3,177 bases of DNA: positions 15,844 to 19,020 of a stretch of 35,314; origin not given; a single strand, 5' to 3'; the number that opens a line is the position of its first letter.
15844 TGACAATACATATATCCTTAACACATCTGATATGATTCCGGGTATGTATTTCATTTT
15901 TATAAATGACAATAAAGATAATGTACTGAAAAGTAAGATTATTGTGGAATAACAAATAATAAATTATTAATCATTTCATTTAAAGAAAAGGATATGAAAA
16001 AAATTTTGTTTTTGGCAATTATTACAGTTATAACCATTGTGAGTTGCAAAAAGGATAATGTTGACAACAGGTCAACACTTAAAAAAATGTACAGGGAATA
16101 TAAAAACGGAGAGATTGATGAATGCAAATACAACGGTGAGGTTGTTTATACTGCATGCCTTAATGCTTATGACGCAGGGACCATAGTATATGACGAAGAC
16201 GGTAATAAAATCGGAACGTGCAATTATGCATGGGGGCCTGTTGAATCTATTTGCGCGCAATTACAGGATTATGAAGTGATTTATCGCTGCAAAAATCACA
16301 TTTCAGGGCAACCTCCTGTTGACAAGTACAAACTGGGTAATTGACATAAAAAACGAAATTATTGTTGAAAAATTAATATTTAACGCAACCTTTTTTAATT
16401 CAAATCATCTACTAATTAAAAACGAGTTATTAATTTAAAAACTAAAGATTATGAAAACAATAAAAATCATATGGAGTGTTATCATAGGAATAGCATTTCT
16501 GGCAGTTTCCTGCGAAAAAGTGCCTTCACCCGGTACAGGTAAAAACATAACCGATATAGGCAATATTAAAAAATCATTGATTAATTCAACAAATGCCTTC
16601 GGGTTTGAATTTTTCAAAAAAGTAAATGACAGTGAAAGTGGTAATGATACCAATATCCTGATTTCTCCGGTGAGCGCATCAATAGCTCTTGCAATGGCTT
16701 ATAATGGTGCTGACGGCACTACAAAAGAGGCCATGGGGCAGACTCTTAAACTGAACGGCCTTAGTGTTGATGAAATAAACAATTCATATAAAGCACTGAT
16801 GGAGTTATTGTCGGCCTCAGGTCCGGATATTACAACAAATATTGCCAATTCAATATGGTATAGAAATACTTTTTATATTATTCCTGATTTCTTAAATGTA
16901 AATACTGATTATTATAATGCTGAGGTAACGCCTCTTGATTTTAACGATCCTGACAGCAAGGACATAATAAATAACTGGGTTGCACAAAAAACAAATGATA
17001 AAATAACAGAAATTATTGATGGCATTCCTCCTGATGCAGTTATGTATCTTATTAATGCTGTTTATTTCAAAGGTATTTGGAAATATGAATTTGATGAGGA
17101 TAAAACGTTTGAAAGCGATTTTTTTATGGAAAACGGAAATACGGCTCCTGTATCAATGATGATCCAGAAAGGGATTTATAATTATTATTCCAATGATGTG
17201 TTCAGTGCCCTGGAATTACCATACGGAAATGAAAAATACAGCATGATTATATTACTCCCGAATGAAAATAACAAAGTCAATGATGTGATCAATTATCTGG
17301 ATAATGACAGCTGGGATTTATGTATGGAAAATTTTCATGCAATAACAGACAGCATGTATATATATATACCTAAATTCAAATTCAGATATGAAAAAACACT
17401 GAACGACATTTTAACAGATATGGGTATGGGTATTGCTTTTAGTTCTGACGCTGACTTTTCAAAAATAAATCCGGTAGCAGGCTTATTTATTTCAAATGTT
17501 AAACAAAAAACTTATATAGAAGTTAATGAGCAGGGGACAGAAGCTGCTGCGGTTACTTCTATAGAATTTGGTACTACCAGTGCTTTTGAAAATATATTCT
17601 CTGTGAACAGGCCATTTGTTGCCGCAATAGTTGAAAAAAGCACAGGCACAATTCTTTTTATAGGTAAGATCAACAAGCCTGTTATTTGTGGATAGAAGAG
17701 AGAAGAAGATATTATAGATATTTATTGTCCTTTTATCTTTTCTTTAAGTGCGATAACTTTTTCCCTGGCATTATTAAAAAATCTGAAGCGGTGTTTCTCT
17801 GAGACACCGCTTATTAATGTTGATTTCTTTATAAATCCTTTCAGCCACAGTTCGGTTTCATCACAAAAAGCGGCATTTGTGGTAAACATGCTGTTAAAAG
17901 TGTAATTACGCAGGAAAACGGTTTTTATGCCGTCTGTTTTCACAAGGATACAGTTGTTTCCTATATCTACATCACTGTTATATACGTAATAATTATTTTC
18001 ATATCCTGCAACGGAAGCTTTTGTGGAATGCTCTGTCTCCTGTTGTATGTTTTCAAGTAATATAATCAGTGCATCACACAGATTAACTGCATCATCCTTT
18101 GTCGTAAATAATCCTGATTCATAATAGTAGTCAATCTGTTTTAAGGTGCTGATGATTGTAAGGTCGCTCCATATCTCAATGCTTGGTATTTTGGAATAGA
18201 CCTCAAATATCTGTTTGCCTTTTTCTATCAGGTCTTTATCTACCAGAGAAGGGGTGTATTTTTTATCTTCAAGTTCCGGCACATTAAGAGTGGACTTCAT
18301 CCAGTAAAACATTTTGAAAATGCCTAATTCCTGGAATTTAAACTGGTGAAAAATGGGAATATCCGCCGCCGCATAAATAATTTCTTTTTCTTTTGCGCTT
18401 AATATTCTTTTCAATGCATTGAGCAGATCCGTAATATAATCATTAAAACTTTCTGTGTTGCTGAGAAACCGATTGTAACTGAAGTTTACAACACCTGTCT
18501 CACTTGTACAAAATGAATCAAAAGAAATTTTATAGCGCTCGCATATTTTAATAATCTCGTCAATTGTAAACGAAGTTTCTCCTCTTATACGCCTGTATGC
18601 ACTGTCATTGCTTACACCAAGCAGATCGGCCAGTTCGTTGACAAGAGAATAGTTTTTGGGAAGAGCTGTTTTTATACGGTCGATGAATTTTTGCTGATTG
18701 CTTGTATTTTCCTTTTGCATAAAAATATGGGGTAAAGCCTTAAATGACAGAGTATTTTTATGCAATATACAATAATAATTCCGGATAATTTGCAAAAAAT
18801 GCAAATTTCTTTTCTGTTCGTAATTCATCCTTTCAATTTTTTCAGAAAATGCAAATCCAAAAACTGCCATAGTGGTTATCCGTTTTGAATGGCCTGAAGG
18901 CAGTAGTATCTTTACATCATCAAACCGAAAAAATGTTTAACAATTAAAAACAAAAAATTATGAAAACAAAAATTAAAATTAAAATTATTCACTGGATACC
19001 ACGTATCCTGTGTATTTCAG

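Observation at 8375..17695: ECF sigma/anti-sigma pair with a six-copy shared promoter motif defining a local regulon of T9SS cargo proteins plus a serpin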

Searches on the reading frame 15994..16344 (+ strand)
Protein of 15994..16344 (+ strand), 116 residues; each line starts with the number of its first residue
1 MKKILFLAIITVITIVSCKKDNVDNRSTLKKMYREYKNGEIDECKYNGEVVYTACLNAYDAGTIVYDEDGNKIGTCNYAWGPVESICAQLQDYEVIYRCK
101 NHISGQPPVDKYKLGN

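Call 7: search_protein_families(library=pfam, proteins=[window:15994-16344:+], max_evalue=0.01)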
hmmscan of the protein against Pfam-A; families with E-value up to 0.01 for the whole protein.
window:15994-16344:+ (116 aa): 1 family
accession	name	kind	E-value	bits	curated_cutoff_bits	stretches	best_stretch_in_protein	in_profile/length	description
PF22311.1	DUF6970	-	0.00028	21.1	27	1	35-75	9-49/78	Domain of unknown function (DUF6970)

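Call 11: search_protein_families(library=ncbifam, proteins=[window:15994-16344:+], max_evalue=0.01)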
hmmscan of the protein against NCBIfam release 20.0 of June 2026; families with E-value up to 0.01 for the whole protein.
window:15994-16344:+ (116 aa): 2 families
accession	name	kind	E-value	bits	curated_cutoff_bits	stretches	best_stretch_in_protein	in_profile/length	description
NF052634.1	Riean_0653_fam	subfamily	0.0026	18.7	57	1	1-54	1-51/176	Riean_0653 family protein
NF009631.0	PRK13149.2-2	equivalog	0.0086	16.3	139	0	57-90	22-55/95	H/ACA RNA-protein complex component Gar1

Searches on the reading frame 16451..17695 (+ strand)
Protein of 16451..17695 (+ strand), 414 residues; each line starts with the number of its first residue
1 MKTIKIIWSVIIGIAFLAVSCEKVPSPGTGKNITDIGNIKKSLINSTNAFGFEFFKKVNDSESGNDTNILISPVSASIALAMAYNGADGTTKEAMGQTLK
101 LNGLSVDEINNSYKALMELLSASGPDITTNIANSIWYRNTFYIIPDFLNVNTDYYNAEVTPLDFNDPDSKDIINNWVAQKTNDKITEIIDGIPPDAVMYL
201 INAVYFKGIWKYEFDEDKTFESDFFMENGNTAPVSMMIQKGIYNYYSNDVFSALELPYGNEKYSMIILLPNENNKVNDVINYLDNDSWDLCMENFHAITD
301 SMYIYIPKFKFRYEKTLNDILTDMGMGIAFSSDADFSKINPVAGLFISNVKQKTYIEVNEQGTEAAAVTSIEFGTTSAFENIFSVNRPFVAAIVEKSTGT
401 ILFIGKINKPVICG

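Call 7: search_protein_families(library=pfam, proteins=[window:16451-17695:+], max_evalue=0.01)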
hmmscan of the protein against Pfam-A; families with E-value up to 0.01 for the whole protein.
window:16451-17695:+ (414 aa): 2 families
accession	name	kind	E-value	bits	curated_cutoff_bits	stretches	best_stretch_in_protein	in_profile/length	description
PF00079.25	Serpin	-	4.1e-113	378.8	27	1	46-410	2-370/370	Serpin (serine protease inhibitor)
PF21583.2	Fiber_head_BAdV-4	-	0.0014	19.6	27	1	353-398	28-73/111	BAdV-4, Fiber, head domain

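Call 11: search_protein_families(library=ncbifam, proteins=[window:16451-17695:+], max_evalue=0.01)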
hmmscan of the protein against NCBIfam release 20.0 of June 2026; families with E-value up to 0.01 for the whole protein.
window:16451-17695:+ (414 aa): 0 families

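Call 36: find_homologous_proteins(query=window:16451-17695:+, max_evalue=1e-40)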
Query window:16451-17695:+ (414 aa): 6683 proteins with E <= 1e-40 among 8000 candidates; the best 120 are listed.
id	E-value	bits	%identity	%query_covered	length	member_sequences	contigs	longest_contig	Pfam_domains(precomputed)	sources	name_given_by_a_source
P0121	5.8e-272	920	100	100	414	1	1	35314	PF00079.26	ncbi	-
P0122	5.3e-133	462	55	96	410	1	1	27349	PF00079.26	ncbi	-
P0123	2.7e-132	460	53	99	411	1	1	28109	PF00079.26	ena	-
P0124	1.0e-131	458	55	99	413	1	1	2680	PF00079.26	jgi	jgi:serine protease inhibitor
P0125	2.1e-131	457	53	100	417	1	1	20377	PF00079.26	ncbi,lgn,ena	-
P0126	7.5e-131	455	53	99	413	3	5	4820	PF00079.26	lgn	-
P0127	8.9e-131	455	54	99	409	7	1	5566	PF00079.26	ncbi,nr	ncbi:MAG: serpin family protein [Bacteroidales bacterium]|nr:serpin family protein [Bacteroidales ba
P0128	1.3e-130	454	55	94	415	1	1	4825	PF00079.26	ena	-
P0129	2.1e-130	454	54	99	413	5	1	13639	PF00079.26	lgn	-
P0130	3.1e-130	453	55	99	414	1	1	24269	PF00079.26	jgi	-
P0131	3.3e-130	453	54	99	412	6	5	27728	PF00079.26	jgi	-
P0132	3.4e-130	453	54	99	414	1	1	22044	PF00079.26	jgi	-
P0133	3.5e-130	453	54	99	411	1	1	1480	PF00079.26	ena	-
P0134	3.9e-130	453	54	99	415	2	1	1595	PF00079.26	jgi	-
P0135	4.2e-129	449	54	94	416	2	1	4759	PF00079.26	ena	-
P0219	2.9e-118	414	51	99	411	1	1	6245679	PF00079.26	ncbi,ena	-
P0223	4.3e-118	413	49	99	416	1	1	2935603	PF00079.26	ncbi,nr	ncbi:MAG: serpin family protein [Bacteroidales bacterium]|nr:MAG: serpin family protein [Bacteroidal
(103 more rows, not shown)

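Call 38: find_related_loci(query=A2, collection=metagenome_contigs, flank=5000)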
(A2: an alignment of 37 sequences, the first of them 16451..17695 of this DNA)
Query A2 (414 aa) in metagenome_contigs; peptide patterns used: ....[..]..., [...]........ (x = any residue, [..] = any of these).
600 stretches matched a pattern (row limit reached: there are more); 526 encode a relative of the query (tblastn E <= 1e-3); the best 80 are kept; 80 distinct loci.
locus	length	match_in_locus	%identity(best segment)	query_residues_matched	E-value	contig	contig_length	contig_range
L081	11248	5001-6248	53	1-412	7e-138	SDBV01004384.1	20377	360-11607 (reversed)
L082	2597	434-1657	54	1-410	8e-145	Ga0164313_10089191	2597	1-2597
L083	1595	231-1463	54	1-410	3e-148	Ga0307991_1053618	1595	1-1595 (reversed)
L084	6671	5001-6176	54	18-410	2e-135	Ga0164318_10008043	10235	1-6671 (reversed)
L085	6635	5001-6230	54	1-410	2e-133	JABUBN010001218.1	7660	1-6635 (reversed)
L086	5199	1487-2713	52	1-410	3e-129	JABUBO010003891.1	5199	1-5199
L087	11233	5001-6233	50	1-412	7e-128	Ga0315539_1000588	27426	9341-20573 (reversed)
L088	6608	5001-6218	51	7-410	3e-125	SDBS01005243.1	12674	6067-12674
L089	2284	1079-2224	53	31-410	3e-132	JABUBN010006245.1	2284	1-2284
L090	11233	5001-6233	51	1-412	3e-124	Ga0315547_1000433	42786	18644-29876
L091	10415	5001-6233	51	1-412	4e-124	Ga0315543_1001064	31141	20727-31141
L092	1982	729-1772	56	66-410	1e-131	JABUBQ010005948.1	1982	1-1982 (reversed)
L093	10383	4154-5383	50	1-410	9e-122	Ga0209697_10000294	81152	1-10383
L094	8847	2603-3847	49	1-412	2e-121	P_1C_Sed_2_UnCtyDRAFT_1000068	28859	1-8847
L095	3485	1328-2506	49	20-411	1e-124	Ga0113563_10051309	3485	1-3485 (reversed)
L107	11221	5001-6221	48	4-410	2e-113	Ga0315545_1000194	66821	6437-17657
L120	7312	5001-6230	47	1-410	3e-110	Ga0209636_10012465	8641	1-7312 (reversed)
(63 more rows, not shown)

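Call 59: search_solved_structures(query=window:16451-17695:+, max_evalue=1e-30)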
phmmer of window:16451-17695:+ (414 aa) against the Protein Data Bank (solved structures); distinct sequences matched with E-value up to 1e-30: 163 (the best 60 are shown).
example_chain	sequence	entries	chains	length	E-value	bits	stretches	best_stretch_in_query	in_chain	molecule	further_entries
5ncs_A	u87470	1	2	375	3.7e-87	296.4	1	43-408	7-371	Serpin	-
5ncu_A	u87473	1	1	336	4.8e-77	263.1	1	43-373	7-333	Serpin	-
5nct_A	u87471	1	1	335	6.9e-77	262.6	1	43-373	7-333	Serpin-type proteinase inhibitor, miropin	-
5ncw_A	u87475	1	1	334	7.2e-77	262.5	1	43-373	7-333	Serpin-type proteinase inhibitor, miropin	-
5cdx_A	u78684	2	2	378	3.9e-59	204.1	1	44-410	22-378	Conserpin | Conserpin in the latent state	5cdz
5ce0_A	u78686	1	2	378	1.4e-58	202.3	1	44-410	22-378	Native conserpin with Z-variant (E342K)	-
6ee5_A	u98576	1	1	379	1.7e-58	202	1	44-410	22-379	Conserpin-AATRCL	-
2vh4_A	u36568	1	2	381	1.8e-54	188.8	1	37-407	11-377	TENGPIN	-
2pee_A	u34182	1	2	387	1.9e-54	188.6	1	37-407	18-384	Serine protease inhibitor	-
2pef_A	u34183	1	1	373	2.3e-54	188.4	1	38-407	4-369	Serine protease inhibitor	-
7pmu_A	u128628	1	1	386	6.9e-53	183.5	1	39-408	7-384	Serpin-8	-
4ga7_A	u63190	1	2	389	3.4e-50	174.7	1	45-410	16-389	Leukocyte elastase inhibitor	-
5hgc_A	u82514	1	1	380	5.7e-49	170.6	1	43-412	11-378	Serpin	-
3nda_A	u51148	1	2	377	5.9e-48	167.3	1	43-409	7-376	Serpin-2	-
2dut_A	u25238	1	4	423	1.4e-47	166.1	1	46-411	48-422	Heterochromatin-associated protein MENT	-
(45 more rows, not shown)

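Call 84: find_encoding_contigs(protein=P0219, flank=6000, max_places=2)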
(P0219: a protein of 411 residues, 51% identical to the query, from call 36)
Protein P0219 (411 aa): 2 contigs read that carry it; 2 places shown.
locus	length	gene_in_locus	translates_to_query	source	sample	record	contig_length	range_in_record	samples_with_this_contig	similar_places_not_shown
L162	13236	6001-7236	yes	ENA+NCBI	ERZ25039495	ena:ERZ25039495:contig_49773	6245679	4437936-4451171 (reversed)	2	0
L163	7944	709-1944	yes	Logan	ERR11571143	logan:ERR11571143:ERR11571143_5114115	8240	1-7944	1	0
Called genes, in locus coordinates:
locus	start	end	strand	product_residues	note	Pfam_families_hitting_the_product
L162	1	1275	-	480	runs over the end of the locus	PF19573:DUF6089 (weak), PF00036:EF-hand_1 (faint)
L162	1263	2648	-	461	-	-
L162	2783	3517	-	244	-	PF18306:LDcluster4, PF03641:Lysine_decarbox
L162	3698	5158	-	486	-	PF13568:OMP_b-brl_2 (faint)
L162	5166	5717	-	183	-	PF07638:Sigma70_ECF, PF04542:Sigma70_r2, PF08281:Sigma70_r4_2, PF04545:Sigma70_r4 (weak)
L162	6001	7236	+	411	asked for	PF00079:Serpin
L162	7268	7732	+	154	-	-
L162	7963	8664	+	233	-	PF00005:ABC_tran, PF02463:SMC_N (faint), PF13304:AAA_21 (faint)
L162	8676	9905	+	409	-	PF12704:MacB_PCD, PF02687:FtsX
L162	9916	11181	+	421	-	PF12704:MacB_PCD, PF02687:FtsX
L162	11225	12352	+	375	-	PF25973:BSH_CzcB (faint), PF25917:BSH_RND (weak), PF25919:BSH_CusB (faint), PF25990:Beta-barrel_YknX (faint), PF25975:CzcB_C (faint)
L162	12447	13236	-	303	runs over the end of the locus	PF00892:EamA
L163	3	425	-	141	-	?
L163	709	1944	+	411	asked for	PF00079:Serpin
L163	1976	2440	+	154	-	-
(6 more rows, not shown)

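Call 85: find_encoding_contigs(protein=P0223, flank=6000, max_places=2)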
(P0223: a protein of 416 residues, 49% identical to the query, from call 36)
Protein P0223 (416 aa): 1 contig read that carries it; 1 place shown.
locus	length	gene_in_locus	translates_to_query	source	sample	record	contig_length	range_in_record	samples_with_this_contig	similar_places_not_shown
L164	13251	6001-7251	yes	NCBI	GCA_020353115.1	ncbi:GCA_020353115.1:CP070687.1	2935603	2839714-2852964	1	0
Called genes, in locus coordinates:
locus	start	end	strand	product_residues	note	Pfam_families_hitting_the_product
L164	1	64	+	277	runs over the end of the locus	PF01555:N6_N4_Mtase (weak), PF08123:DOT1 (faint), PF06325:PrmA (weak), PF08241:Methyltransf_11 (weak), PF09445:Methyltransf_15 (weak), PF13649:Methyltransf_25, PF13847:Methyltransf_31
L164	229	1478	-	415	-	PF10142:PhoPQ_related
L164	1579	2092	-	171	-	-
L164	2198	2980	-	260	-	PF13349:DUF4097 (weak)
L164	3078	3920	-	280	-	PF13490:zf-HC2 (weak), PF13646:HEAT_2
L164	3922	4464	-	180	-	PF04542:Sigma70_r2, PF08281:Sigma70_r4_2, PF04545:Sigma70_r4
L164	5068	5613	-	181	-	PF13669:Glyoxalase_4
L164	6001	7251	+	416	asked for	PF00079:Serpin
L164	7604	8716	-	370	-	PF00155:Aminotran_1_2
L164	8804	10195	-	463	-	PF00890:FAD_binding_2 (weak), PF01134:GIDA (faint), PF01266:DAO (faint), PF07992:Pyr_redox_2, PF12831:FAD_oxidored, PF13738:Pyr_redox_3, PF00070:Pyr_redox, PF02852:Pyr_redox_dim, +4 more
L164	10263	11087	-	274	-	PF00950:ABC-3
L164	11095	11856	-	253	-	PF00005:ABC_tran, PF02463:SMC_N (faint), PF13304:AAA_21 (faint)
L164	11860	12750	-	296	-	PF01297:ZnuA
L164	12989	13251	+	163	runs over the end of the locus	-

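Call 87: search_protein_families(library=pfam, proteins=[L162:3698-5158:-, L162:7268-7732:+], max_evalue=0.001)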
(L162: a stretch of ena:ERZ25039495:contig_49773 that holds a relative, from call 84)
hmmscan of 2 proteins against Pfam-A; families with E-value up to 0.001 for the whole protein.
L162:3698-5158:- (486 aa): 1 family
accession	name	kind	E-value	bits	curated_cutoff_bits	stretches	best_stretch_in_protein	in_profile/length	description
PF13568.12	OMP_b-brl_2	-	1.2e-06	29.1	27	1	253-462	34-172/175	Outer membrane protein beta-barrel domain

L162:7268-7732:+ (154 aa): 0 families

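Call 92: search_protein_families(library=pfam, proteins=[L087:1687-2691:-, L088:1472-2482:-, L107:1592-2503:-, L120:1182-2141:-, L087:2825-4246:-], max_evalue=0.001)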
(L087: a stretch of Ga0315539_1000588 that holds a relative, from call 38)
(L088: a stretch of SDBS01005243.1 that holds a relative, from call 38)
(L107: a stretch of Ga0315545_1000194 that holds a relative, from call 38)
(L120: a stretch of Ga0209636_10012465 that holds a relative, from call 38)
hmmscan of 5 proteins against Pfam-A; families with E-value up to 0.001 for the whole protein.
L087:1687-2691:- (334 aa): 1 family
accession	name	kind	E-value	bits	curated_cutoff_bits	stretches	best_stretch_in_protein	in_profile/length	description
PF01464.25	SLT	-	7.4e-20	71.1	21.3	1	120-219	9-110/117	Transglycosylase SLT domain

L088:1472-2482:- (336 aa): 1 family
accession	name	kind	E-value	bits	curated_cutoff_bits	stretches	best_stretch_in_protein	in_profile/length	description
PF01464.25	SLT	-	5.3e-20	71.6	21.3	1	127-224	14-113/117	Transglycosylase SLT domain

L107:1592-2503:- (303 aa): 1 family
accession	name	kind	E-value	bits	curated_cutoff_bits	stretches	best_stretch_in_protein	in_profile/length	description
PF01464.25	SLT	-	9.7e-19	67.5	21.3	1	84-191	4-113/117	Transglycosylase SLT domain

L120:1182-2141:- (319 aa): 1 family
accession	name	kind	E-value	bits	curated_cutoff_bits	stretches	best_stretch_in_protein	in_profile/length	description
PF01464.25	SLT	-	3.4e-19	69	21.3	1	111-209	8-109/117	Transglycosylase SLT domain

L087:2825-4246:- (473 aa): 1 family
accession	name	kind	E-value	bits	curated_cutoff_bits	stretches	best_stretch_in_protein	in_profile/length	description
PF13568.12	OMP_b-brl_2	-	3.1e-07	31.1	27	1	248-446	32-168/175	Outer membrane protein beta-barrel domain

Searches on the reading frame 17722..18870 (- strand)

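Call 7: search_protein_families(library=pfam, proteins=[window:17722-18870:-], max_evalue=0.01)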
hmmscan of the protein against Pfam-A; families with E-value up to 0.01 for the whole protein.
window:17722-18870:- (382 aa): 2 families
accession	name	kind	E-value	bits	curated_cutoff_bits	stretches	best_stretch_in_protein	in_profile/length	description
PF01381.28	HTH_3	-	1.7e-06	28.4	23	1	72-119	8-54/55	Helix-turn-helix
PF08667.16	BetR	-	6.3e-05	23.5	21.6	1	78-121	26-69/148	BetR domain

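Call 11: search_protein_families(library=ncbifam, proteins=[window:17722-18870:-], max_evalue=0.01)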
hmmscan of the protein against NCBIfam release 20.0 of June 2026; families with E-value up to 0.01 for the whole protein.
window:17722-18870:- (382 aa): 1 family
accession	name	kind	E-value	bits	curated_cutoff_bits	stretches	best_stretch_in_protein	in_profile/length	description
NF041951.1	phage_RstR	subfamily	0.0028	17.9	80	1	77-125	18-66/108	RstR family transcriptional repressor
